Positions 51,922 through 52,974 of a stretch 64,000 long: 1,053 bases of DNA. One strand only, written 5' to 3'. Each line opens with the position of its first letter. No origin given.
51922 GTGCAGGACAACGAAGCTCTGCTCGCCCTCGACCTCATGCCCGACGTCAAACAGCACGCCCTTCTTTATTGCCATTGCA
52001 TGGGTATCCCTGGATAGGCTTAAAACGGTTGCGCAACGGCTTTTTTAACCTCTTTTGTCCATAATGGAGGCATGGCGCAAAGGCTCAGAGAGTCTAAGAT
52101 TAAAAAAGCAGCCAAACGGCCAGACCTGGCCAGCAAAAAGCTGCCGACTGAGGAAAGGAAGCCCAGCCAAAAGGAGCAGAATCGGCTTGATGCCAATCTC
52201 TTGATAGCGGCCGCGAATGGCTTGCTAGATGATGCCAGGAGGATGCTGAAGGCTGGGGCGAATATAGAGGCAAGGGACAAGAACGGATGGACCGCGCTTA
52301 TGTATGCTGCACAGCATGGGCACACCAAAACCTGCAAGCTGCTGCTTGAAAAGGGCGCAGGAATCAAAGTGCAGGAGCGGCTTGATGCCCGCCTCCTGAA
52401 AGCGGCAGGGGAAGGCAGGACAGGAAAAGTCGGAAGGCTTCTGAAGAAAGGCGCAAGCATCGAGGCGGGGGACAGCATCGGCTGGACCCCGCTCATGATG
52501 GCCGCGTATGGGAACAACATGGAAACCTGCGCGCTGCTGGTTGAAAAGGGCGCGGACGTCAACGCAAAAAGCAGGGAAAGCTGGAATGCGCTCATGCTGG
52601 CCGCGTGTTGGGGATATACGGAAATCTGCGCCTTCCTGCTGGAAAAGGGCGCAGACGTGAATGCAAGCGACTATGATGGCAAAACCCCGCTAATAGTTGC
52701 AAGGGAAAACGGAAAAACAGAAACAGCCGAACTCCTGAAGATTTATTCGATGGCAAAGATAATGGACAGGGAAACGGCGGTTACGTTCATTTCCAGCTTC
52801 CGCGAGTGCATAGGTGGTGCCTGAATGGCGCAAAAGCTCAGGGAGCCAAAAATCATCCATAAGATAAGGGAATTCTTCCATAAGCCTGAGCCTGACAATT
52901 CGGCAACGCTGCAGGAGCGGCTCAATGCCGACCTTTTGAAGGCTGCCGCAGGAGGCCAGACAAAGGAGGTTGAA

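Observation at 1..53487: Dispersed family of at least 8 ankyrin-repeat genes with conserved Lys-rich N-leader and a Cys-containing C-terminal tail (ETAAF ... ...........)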

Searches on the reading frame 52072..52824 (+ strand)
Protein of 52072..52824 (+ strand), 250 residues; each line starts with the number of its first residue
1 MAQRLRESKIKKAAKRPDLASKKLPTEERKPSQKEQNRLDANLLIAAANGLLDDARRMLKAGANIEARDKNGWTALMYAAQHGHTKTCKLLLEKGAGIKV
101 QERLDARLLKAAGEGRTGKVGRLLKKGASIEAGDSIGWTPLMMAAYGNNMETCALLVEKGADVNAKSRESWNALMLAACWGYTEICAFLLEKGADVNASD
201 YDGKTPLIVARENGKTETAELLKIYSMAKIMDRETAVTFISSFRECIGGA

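Call 11: search_protein_families(library=pfam, proteins=[window:52072-52824:+], max_evalue=0.01)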
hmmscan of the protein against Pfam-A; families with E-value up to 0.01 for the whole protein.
window:52072-52824:+ (250 aa): 7 families
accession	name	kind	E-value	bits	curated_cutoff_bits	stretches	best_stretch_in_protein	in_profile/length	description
PF12796.13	Ank_2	-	2.7e-54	182.1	27.3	4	109-200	2-90/90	Ankyrin repeats (3 copies)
PF00023.36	Ank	-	3.6e-37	124.7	21.1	3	137-167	2-32/33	Ankyrin repeat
PF13637.12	Ank_4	-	5.1e-30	103.3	22.7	4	45-92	3-50/50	Ankyrin repeats (many copies)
PF13606.12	Ank_3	-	4.1e-22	76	22.3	2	71-98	1-28/30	Ankyrin repeat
PF13857.12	Ank_5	-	5.6e-17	62.1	27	3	156-210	1-56/56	Ankyrin repeats (many copies)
PF24521.3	Ank_KRIT1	-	1.5e-09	38.2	80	1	105-223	19-138/149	KRIT1 ankyrin-repeats domain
PF09985.14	Glucodextran_C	-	0.0088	16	22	0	158-206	86-112/228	C-terminal binding-module, SLH-like, of glucodextranase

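Call 18: find_encoding_contigs(protein=window:52072-52821:+, flank=10000, max_places=6)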
Protein window:52072-52821:+ (250 aa): 5 contigs read that carry it; 4 places shown.
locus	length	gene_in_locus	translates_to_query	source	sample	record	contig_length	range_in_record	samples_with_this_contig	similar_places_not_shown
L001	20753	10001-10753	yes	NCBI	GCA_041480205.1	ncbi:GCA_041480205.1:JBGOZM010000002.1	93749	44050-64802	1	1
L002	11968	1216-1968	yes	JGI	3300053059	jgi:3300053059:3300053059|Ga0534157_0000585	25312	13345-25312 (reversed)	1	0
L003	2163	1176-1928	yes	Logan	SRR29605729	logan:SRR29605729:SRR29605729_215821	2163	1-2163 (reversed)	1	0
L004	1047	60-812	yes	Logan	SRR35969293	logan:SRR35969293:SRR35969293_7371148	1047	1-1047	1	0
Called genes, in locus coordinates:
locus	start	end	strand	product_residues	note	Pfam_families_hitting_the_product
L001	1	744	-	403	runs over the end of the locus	PF03463:eRF1_1, PF18859:acVLRF1 (faint), PF18854:baeRF_family10, PF03464:eRF1_2, PF03465:eRF1_3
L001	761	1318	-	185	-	PF00352:TBP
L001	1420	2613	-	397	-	PF12323:HTH_OrfB_IS605 (weak), PF01385:OrfB_IS605, PF07282:Cas12f1-like_TNB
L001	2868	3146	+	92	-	PF01157:Ribosomal_L21e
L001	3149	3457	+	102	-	-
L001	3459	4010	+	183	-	PF04919:DUF655, PF14579:HHH_6 (faint)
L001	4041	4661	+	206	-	PF12796:Ank_2, PF13637:Ank_4 (weak), PF13857:Ank_5, PF00023:Ank, PF13637:Ank_4 (weak), PF13857:Ank_5 (weak), PF12796:Ank_2, PF13637:Ank_4, +4 more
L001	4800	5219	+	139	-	PF12796:Ank_2, PF00023:Ank, PF13606:Ank_3 (weak), PF13637:Ank_4 (weak)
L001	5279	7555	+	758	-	PF02463:SMC_N, PF13304:AAA_21 (faint), PF13476:AAA_23, PF13555:AAA_29 (faint)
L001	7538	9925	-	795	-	PF03104:DNA_pol_B_exo1, PF10108:DNA_pol_B_exo2, PF00136:DNA_pol_B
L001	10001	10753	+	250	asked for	PF12796:Ank_2, PF12796:Ank_2, PF13637:Ank_4, PF00023:Ank, PF12796:Ank_2, PF00023:Ank, PF13637:Ank_4, PF12796:Ank_2, +5 more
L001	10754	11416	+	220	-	PF12796:Ank_2 (weak), PF12796:Ank_2, PF13637:Ank_4, PF00023:Ank (weak), PF13857:Ank_5 (weak), PF12796:Ank_2, PF00023:Ank (weak), PF13637:Ank_4 (weak), +3 more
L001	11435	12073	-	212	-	PF01936:NYN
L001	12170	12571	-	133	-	PF12172:zf-ChsH2, PF01796:OB_ChsH2_C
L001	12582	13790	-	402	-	PF13646:HEAT_2 (weak)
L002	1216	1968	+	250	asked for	PF12796:Ank_2, PF12796:Ank_2, PF13637:Ank_4, PF00023:Ank, PF12796:Ank_2, PF00023:Ank, PF13637:Ank_4, PF12796:Ank_2, +5 more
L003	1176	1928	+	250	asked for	PF12796:Ank_2, PF12796:Ank_2, PF13637:Ank_4, PF00023:Ank, PF12796:Ank_2, PF00023:Ank, PF13637:Ank_4, PF12796:Ank_2, +5 more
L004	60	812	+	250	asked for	PF12796:Ank_2, PF12796:Ank_2, PF13637:Ank_4, PF00023:Ank, PF12796:Ank_2, PF00023:Ank, PF13637:Ank_4, PF12796:Ank_2, +5 more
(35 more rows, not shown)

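Call 25: find_related_loci(query=window:52072-52821:+, collection=genome_contigs, flank=10000)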
Query window:52072-52821:+ (250 aa) in genome_contigs; peptide patterns used: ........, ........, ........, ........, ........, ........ (x = any residue, [..] = any of these).
55 stretches matched a pattern; 4 encode a relative of the query (tblastn E <= 1e-3); 3 distinct loci.
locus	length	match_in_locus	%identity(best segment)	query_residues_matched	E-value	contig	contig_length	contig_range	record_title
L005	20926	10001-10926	39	27-225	5e-30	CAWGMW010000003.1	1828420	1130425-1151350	MAG: uncultured Acidobacteriaceae bacterium isolate MFD01188.bin.1.50 genome assembly, contig: contig_5965, whole genome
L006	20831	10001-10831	39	43-239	2e-29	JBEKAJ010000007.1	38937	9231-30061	MAG: Terracidiphilus sp. isolate SPRUCE 10 SPRUCE_10_7, whole genome shotgun sequence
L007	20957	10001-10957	39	43-218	2e-27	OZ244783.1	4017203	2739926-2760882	MAG: Paracoccaceae bacterium isolate 0284651d-a79f-44e2-9e0b-9d4bf594e51d genome assembly, chromosome: 1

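Call 27: find_homologous_proteins(query=window:52072-52821:+, max_evalue=1e-10)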
Query window:52072-52821:+ (250 aa): 4342 proteins with E <= 1e-10 among 8000 candidates; the best 120 are listed.
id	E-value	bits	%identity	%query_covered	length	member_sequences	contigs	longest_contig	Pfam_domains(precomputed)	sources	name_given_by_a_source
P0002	3.4e-158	542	100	100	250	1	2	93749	PF13606.13,PF13857.13,PF12796.14,PF00023.37,PF13637.13,PF24521.3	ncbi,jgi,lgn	jgi:ankyrin repeat protein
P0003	3.1e-60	222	36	82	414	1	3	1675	PF13606.13,PF13857.13,PF28177.1,PF23745.2,PF12796.14,PF00023.37,PF13637.13,PF24521.3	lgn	-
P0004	7.9e-55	204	32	83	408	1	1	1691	PF13606.13,PF13857.13,PF23745.2,PF12796.14,PF00023.37,PF13637.13,PF24521.3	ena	-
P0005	4.8e-54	201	37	68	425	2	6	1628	PF13606.13,PF13857.13,PF28177.1,PF23745.2,PF12796.14,PF00023.37,PF13637.13,PF24521.3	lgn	-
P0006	3.4e-50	189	35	72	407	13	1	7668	PF13606.13,PF13857.13,PF23745.2,PF12796.14,PF00023.37,PF13637.13,PF24521.3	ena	-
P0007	1.0e-49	187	43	72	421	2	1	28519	PF13606.13,PF13857.13,PF23745.2,PF12796.14,PF00023.37,PF13637.13,PF24521.3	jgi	-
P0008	3.4e-48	182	35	98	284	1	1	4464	PF13606.13,PF13857.13,PF23745.2,PF12796.14,PF00023.37,PF13637.13,PF24521.3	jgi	jgi:ankyrin repeat protein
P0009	3.9e-48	182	37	68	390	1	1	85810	PF13606.13,PF13857.13,PF23745.2,PF12796.14,PF00023.37,PF13637.13,PF24521.3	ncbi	ncbi:MAG: ankyrin repeat domain-containing protein [Armatimonadota bacterium]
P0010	1.8e-47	180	37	68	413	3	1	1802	PF13606.13,PF13857.13,PF23745.2,PF12796.14,PF00023.37,PF13637.13,PF24521.3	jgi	-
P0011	3.3e-47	179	36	73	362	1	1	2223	PF13606.13,PF13857.13,PF28177.1,PF23745.2,PF12796.14,PF00023.37,PF13637.13,PF13362.13,PF24521.3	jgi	jgi:uncharacterized protein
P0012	6.3e-47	178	37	60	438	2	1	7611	PF13606.13,PF13857.13,PF23745.2,PF12796.14,PF00023.37,PF13637.13,PF24521.3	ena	-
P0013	6.3e-47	178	45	67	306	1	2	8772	PF13606.13,PF13857.13,PF23745.2,PF12796.14,PF00023.37,PF13637.13,PF24521.3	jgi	jgi:ankyrin repeat protein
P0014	8.1e-47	178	34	86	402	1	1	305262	PF13606.13,PF13857.13,PF23745.2,PF12796.14,PF00023.37,PF13637.13,PF25956.1,PF24521.3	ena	-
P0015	2.5e-46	176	39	61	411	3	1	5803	PF13606.13,PF13857.13,PF23745.2,PF12796.14,PF00023.37,PF13637.13,PF24521.3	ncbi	-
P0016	2.8e-46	176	70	48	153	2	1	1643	PF13606.13,PF13857.13,PF12796.14,PF00023.37,PF13637.13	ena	-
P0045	8.8e-41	158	46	59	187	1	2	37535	PF13606.13,PF13857.13,PF12796.14,PF00023.37,PF13637.13,PF24521.3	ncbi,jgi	jgi:ankyrin repeat protein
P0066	2.6e-39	153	36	99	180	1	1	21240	PF13606.13,PF13857.13,PF12796.14,PF00023.37,PF13637.13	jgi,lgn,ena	-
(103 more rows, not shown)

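Call 33: find_encoding_contigs(protein=P0045, flank=10000, max_places=3)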
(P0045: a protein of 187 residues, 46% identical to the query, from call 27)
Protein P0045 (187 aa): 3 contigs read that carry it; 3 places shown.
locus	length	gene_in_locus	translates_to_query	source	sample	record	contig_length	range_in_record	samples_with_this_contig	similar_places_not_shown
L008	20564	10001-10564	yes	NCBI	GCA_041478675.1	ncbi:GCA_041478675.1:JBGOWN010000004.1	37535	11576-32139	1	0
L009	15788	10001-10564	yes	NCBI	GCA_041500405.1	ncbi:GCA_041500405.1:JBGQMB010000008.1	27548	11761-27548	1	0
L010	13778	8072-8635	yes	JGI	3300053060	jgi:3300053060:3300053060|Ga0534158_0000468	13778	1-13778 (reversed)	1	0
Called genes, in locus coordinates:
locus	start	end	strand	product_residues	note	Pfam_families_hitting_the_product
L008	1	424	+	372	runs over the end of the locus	PF13439:Glyco_transf_4, PF13579:Glyco_trans_4_4 (weak), PF20706:GT4-conflict (weak), PF00534:Glycos_transf_1, PF13692:Glyco_trans_1_4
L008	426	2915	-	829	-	-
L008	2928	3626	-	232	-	PF27303:CdvB_HTH (weak)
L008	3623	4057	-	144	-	-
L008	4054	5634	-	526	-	PF01935:DUF87, PF19044:P-loop_TraG, PF12846:AAA_10 (weak)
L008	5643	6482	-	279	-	-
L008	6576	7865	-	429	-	PF00999:Na_H_Exchanger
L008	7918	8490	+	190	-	PF02777:Sod_Fe_C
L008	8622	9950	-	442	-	PF00108:Thiolase_N, PF02803:Thiolase_C, PF22691:Thiolase_C_1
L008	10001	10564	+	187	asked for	PF24521:Ank_KRIT1 (weak), PF13606:Ank_3 (faint), PF12796:Ank_2, PF13637:Ank_4 (weak), PF00023:Ank, PF13637:Ank_4, PF13857:Ank_5 (weak), PF00023:Ank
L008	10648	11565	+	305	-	PF02661:Fic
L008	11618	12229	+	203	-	PF12796:Ank_2, PF13637:Ank_4, PF13857:Ank_5 (weak), PF13637:Ank_4, PF12796:Ank_2, PF13637:Ank_4, PF12796:Ank_2, PF00023:Ank, +5 more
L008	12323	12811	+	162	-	PF12796:Ank_2, PF00023:Ank (faint), PF13606:Ank_3 (faint), PF13637:Ank_4 (weak), PF12796:Ank_2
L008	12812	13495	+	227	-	PF12796:Ank_2, PF00023:Ank (faint), PF13606:Ank_3 (faint), PF13637:Ank_4 (faint)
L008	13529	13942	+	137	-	-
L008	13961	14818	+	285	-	PF23023:Anti-Pycsar_Apyc1, PF13483:Lactamase_B_3 (weak), PF00753:Lactamase_B (weak), PF12706:Lactamase_B_2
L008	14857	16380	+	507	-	PF01921:tRNA-synt_1f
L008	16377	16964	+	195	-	PF01300:Sua5_yciO_yrdC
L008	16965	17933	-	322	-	-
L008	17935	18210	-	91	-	PF13656:RNA_pol_L_2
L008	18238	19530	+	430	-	PF04123:DUF373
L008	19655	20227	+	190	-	PF24521:Ank_KRIT1 (weak), PF12796:Ank_2, PF13606:Ank_3 (faint), PF13637:Ank_4 (weak), PF13857:Ank_5, PF00023:Ank, PF13637:Ank_4, PF00023:Ank (weak)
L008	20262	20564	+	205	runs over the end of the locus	PF12796:Ank_2, PF13606:Ank_3 (faint), PF13637:Ank_4 (weak), PF13857:Ank_5, PF00023:Ank, PF13637:Ank_4, PF12796:Ank_2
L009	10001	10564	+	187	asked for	PF24521:Ank_KRIT1 (weak), PF13606:Ank_3 (faint), PF12796:Ank_2, PF13637:Ank_4 (weak), PF00023:Ank, PF13637:Ank_4, PF13857:Ank_5 (weak), PF00023:Ank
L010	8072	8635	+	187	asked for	PF24521:Ank_KRIT1 (weak), PF13606:Ank_3 (faint), PF12796:Ank_2, PF13637:Ank_4 (weak), PF00023:Ank, PF13637:Ank_4, PF13857:Ank_5 (weak), PF00023:Ank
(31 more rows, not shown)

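Call 34: find_encoding_contigs(protein=P0066, flank=10000, max_places=3)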
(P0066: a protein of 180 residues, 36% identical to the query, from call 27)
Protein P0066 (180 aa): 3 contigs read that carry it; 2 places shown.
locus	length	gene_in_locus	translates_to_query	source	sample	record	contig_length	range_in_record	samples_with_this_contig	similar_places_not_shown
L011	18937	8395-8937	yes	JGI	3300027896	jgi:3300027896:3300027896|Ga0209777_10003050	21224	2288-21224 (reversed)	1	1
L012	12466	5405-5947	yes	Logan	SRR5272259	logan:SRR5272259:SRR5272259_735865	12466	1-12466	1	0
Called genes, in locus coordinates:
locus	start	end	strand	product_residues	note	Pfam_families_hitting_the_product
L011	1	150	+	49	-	?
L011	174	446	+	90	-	-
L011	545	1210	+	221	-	PF12796:Ank_2, PF13637:Ank_4 (weak), PF13857:Ank_5 (faint), PF00023:Ank (faint), PF13606:Ank_3 (faint), PF12796:Ank_2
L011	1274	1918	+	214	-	PF24521:Ank_KRIT1 (faint), PF12796:Ank_2, PF13637:Ank_4 (weak), PF00023:Ank (weak), PF13637:Ank_4, PF13857:Ank_5 (weak), PF12796:Ank_2, PF00023:Ank (weak), +1 more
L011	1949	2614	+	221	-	PF12796:Ank_2, PF13637:Ank_4 (weak), PF13857:Ank_5 (weak), PF00023:Ank, PF13637:Ank_4, PF13857:Ank_5, PF12796:Ank_2, PF13637:Ank_4, +2 more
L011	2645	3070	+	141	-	PF12796:Ank_2, PF13637:Ank_4 (faint), PF00023:Ank (weak)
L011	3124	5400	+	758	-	PF02463:SMC_N, PF13304:AAA_21 (faint), PF13476:AAA_23, PF13555:AAA_29 (weak)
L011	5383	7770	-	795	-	PF03104:DNA_pol_B_exo1, PF10108:DNA_pol_B_exo2, PF00136:DNA_pol_B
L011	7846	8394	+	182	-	PF12796:Ank_2, PF13606:Ank_3 (faint), PF13637:Ank_4 (weak), PF12796:Ank_2, PF13857:Ank_5, PF00023:Ank, PF13637:Ank_4 (weak)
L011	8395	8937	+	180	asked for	PF12796:Ank_2, PF13606:Ank_3 (faint), PF13637:Ank_4, PF13857:Ank_5, PF00023:Ank (weak), PF12796:Ank_2, PF00023:Ank (weak)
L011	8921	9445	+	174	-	PF00383:dCMP_cyt_deam_1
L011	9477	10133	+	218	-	PF24521:Ank_KRIT1 (faint), PF12796:Ank_2, PF13606:Ank_3 (faint), PF13637:Ank_4, PF00023:Ank (weak), PF12796:Ank_2, PF13637:Ank_4, PF00023:Ank (weak), +1 more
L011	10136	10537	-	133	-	PF12172:zf-ChsH2, PF01796:OB_ChsH2_C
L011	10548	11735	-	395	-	PF13646:HEAT_2 (weak)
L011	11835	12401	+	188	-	-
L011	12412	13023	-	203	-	-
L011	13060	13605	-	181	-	-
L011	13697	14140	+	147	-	-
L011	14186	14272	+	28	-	-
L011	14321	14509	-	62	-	-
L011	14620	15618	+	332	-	-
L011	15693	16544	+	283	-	PF01555:N6_N4_Mtase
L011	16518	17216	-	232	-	PF09573:RE_TaqI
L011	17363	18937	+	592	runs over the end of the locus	PF21752:DACNG, PF21750:DACNH, PF02457:DAC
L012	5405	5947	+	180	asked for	PF12796:Ank_2, PF13606:Ank_3 (faint), PF13637:Ank_4, PF13857:Ank_5, PF00023:Ank (weak), PF12796:Ank_2, PF00023:Ank (weak)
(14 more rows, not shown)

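Call 56: search_protein_families(library=ncbifam, proteins=[window:52072-52821:+], max_evalue=0.001)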
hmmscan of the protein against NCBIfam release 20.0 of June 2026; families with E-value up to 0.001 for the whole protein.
window:52072-52821:+ (250 aa): 9 families
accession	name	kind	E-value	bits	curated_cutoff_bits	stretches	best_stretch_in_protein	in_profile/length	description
NF041931.2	MzaA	equivalog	2e-33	116.2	800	3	163-229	28-94/726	MZA anti-phage system associated sigma-70 family RNA polymerase sigma factor MzaA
NF043029.1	T4SS_AnkY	equivalog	6.9e-21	74.3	600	2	36-112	455-531/543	Dot/Icm T4SS effector AnkY/LegA9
NF043023.1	T4SS_AnkH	equivalog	4.9e-18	65.1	600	3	116-174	44-102/467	Dot/Icm T4SS effector AnkH/LegA3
NF043022.1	T4SS_AnkG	equivalog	2e-16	59.8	500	2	26-178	284-444/455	Dot/Icm T4SS effector AnkG/AnkZ/LegA7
TIGR00870.1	trp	subfamily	4.7e-11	41.5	498.75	1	7-205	18-213/747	transient-receptor-potential calcium channel protein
NF043028.1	T4SS_AnkX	equivalog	4.2e-10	38.4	1400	1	56-175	565-690/938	Dot/Icm T4SS effector AnkN/AnkX/LegA8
NF043024.1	T4SS_AnkI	equivalog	8e-10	38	550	0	169-216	240-288/439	Dot/Icm T4SS effector AnkI/LegAS4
NF043021.1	T4SS_AnkF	equivalog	8.9e-10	37.5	1000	1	64-107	611-654/917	Dot/Icm T4SS effector AnkF/LegA14/Ceg31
NF038106.1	gamma_NF038106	equivalog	2.1e-05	24.7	50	0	182-215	48-81/93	PA4642 family protein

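Call 61: predict_structure(alignment_id=A6)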
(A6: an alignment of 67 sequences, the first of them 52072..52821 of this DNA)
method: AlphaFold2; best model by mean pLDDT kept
length: 250 residues; sequences in the alignment: 67
mean_pLDDT: 91.1   pTM: 0.72
mean pLDDT of the five models: 91.1, 90.6, 90.1, 90.0, 89.6
residues with pLDDT >= 90: 203; 70-90: 18; 50-70: 26; < 50: 3
segments of 3 or more residues with pLDDT < 50: none
pLDDT, mean of each block of 10 residues (from residue 1): 51 63 67 96 98 98 95 92 95 86 93 97 96 96 98 98 98 98 97 97 98 98 95 91 85
secondary structure, 60 per line:
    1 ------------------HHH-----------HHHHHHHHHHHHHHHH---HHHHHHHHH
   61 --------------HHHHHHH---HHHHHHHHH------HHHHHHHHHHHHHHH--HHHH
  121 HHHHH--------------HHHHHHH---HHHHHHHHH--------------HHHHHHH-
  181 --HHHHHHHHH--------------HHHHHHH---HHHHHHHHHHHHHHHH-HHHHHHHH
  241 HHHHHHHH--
elements in order: H33-48 H52-60 H75-81 H85-93 H100-114 H117-125 H140-146 H150-158 H173-179 H183-191 H206-212 H216-231 H233-248

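Call 65: fold_search(model_id=the predicted structure, library=pdb)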
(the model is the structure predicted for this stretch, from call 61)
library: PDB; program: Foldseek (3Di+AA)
matches with E <= 10: 1226; with E <= 0.001: 781
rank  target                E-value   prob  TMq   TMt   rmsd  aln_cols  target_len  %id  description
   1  7qnl                  1.1e-12  1.00  0.48  0.50   7.1       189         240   41  LOV2-DARPIN FUSION - D4_DeltaLOV (released 2023-07-05)
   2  6ne2_B                3.4e-12  1.00  0.47  0.60   6.8       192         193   40  Designed repeat protein in complex with Fz7 (released 2019-05-15)
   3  6ne4_B                4.0e-12  1.00  0.46  0.59   6.8       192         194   40  Designed repeat protein specifically in complex with Fz7CRD (released 2019-05-15)
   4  7tbn_A                5.3e-12  1.00  0.47  0.32   6.6       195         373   40  LOV2-DARPIN fusion : D11 (released 2023-07-05)
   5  6ndz_B                7.0e-12  1.00  0.48  0.62   7.0       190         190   39  Designed repeat protein in complex with Fz8 (released 2019-05-15)
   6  4gpm_B                1.8e-11  1.00  0.41  0.64   8.7       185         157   38  Crystal Structure of Engineered Protein. Northeast Structural Genomics Consortium Target OR264. (released 2012-09-05)
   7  7tcd                  2.2e-11  1.00  0.48  0.28   7.2       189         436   41  LOV2-DARPIN fusion: D13 (released 2023-07-05)
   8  6ndz_F                2.3e-11  1.00  0.48  0.62   6.9       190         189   39  Designed repeat protein in complex with Fz8 (released 2019-05-15)
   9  5le8_A                2.5e-11  1.00  0.34  0.28  10.2       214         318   33  Crystal structure of DARPin-DARPin rigid fusion, variant DD_D12_15_D12 (released 2017-08-02)
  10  5fin                  3.3e-11  1.00  0.42  0.65   8.5       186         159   38  DARPins as a new tool for experimental phasing in protein crystallography (released 2016-11-16)
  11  7ujj_G                3.5e-11  1.00  0.48  0.64   7.2       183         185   42  Stx2a and DARPin complex (released 2023-04-12)
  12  7tbq_A                3.5e-11  1.00  0.48  0.33   7.1       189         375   41  LOV2-DARPIN fusion : D7 (released 2023-07-05)
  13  5le7_B                4.4e-11  1.00  0.34  0.29  10.8       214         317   34  Crystal structure of DARPin-DARPin rigid fusion, variant DD_D12_13_D12 (released 2017-08-02)
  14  7tbn_B                5.0e-11  1.00  0.48  0.33   7.1       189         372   41  LOV2-DARPIN fusion : D11 (released 2023-07-05)
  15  5kba_B                5.3e-11  1.00  0.42  0.65   8.7       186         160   35  Computational Design of Self-Assembling Cyclic Protein Homooligomers (released 2017-04-12)
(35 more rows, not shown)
